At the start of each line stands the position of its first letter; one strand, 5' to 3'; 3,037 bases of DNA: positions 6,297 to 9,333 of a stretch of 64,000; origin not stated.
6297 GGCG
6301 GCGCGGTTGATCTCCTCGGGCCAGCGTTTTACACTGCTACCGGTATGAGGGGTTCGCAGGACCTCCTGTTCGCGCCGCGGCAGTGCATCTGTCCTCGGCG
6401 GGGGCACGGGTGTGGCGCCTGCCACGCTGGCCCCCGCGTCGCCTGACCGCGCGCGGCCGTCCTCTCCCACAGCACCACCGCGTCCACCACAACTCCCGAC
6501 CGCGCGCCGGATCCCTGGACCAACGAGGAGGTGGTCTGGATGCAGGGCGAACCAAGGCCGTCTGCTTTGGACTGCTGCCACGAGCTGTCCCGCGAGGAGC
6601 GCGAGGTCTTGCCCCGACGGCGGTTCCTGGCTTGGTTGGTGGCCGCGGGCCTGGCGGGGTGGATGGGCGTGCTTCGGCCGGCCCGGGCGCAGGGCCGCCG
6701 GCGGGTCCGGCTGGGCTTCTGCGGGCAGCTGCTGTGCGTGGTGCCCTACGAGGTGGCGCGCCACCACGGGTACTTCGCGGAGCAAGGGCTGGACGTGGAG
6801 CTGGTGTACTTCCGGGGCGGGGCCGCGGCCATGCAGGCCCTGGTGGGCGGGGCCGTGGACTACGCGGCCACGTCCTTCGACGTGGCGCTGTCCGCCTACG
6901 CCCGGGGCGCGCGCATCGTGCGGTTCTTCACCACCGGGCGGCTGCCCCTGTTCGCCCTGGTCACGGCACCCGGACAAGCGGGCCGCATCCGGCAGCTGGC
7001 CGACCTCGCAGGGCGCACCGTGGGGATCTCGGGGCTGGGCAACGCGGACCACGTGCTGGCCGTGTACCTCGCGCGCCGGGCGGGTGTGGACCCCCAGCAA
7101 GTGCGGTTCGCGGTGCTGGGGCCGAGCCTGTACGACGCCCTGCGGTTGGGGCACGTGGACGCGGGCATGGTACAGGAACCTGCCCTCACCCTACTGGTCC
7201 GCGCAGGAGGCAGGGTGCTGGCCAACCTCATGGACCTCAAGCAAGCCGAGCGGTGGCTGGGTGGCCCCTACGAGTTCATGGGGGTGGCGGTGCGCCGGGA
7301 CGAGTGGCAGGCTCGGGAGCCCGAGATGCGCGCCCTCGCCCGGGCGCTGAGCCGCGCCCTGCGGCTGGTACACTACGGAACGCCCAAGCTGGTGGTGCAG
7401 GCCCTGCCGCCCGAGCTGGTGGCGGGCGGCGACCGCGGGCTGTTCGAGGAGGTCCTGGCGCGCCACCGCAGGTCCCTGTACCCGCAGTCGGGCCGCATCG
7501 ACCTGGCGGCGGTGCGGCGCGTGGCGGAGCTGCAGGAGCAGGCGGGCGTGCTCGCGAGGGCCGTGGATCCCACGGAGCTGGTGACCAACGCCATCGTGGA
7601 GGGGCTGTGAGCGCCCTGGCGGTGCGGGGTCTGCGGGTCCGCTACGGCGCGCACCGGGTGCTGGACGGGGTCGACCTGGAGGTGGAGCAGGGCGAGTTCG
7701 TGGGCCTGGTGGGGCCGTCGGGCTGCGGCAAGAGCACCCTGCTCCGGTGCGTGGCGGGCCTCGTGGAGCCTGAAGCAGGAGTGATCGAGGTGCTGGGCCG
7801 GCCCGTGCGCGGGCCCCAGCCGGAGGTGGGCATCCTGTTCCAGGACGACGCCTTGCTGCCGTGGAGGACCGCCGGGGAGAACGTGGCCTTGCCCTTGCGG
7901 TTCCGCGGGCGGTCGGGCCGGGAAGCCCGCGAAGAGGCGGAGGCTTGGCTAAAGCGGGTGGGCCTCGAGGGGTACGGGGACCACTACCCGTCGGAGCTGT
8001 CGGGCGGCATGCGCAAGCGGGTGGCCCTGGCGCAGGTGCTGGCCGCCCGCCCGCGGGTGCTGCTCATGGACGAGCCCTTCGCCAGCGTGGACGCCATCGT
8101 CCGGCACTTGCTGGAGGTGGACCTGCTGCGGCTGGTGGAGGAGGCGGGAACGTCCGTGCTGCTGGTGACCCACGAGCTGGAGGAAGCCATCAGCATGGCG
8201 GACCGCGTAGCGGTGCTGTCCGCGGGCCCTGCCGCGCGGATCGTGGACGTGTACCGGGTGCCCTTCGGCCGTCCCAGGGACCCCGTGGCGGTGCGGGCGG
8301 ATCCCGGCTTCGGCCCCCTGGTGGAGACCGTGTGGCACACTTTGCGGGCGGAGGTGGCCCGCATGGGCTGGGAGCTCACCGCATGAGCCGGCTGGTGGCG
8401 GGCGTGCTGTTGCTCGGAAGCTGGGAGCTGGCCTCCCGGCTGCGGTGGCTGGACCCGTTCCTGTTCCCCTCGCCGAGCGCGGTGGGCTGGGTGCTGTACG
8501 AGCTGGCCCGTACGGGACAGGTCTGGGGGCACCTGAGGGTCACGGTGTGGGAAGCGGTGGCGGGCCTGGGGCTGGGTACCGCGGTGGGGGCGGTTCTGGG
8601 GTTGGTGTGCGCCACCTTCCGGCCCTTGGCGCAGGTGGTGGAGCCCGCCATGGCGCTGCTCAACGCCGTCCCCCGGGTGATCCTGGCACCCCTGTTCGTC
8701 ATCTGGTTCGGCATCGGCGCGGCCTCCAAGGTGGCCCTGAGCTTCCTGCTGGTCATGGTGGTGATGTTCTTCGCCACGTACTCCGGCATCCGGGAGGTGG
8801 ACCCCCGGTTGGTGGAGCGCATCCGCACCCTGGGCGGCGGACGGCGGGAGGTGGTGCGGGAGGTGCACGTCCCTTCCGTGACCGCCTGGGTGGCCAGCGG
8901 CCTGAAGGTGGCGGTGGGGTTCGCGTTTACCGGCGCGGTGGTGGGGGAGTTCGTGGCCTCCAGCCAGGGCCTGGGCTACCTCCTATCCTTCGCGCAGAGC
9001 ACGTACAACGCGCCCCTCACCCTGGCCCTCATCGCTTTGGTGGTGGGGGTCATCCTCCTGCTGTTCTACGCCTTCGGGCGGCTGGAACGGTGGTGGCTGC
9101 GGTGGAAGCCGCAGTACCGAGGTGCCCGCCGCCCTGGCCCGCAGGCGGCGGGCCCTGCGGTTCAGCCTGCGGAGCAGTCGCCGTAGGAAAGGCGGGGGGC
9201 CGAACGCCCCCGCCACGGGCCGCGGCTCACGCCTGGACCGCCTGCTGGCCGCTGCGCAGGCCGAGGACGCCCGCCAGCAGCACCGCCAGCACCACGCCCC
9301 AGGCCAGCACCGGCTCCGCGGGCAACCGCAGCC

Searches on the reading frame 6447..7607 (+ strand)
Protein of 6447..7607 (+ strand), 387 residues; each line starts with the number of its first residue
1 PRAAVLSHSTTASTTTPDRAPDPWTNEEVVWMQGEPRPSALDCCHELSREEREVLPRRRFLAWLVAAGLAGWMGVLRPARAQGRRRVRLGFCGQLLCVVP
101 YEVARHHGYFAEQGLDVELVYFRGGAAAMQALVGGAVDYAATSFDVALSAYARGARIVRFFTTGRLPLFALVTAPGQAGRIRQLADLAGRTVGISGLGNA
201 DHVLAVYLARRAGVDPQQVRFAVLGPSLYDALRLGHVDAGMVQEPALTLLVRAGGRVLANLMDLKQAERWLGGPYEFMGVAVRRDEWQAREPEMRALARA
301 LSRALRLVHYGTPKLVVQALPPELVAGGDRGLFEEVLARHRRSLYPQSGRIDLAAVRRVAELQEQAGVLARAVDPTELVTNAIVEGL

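Call 36: search_protein_families(library=pfam, proteins=[window:6447-7607:+], max_evalue=0.0001)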
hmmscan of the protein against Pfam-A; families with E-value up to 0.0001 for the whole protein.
window:6447-7607:+ (387 aa): 3 families
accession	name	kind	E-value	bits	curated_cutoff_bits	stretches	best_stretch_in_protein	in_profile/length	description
PF09084.16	NMT1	-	1.4e-21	77.9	20.5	1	100-247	6-151/216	NMT1/THI5 like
PF13379.11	NMT1_2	-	2e-15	57.7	24.7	1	83-308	4-238/252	NMT1-like family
PF12974.12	Phosphonate-bd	-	2.1e-05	24.5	27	1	113-255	27-175/242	ABC transporter, phosphonate, periplasmic substrate-binding protein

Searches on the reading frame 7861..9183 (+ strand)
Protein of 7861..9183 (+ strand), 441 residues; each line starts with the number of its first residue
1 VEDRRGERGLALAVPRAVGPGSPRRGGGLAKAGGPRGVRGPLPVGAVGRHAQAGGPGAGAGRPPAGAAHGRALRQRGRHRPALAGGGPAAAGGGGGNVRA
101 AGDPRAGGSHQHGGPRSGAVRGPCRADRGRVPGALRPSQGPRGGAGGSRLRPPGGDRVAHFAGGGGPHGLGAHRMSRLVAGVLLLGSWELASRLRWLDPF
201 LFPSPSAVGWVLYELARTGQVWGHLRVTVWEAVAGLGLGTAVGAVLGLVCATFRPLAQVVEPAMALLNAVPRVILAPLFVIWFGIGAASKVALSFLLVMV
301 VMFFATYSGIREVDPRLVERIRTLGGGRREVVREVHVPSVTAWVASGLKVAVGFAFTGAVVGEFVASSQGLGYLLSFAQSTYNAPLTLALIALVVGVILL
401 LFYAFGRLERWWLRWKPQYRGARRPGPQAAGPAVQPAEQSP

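Call 36: search_protein_families(library=pfam, proteins=[window:7861-9183:+], max_evalue=0.0001)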
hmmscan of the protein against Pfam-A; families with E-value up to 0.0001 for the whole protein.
window:7861-9183:+ (441 aa): 1 family
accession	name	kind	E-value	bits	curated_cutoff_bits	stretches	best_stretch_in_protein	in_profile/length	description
PF00528.27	BPD_transp_1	-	6.2e-23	81.9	26.4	1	243-410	1-180/184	Binding-protein-dependent transport system inner membrane component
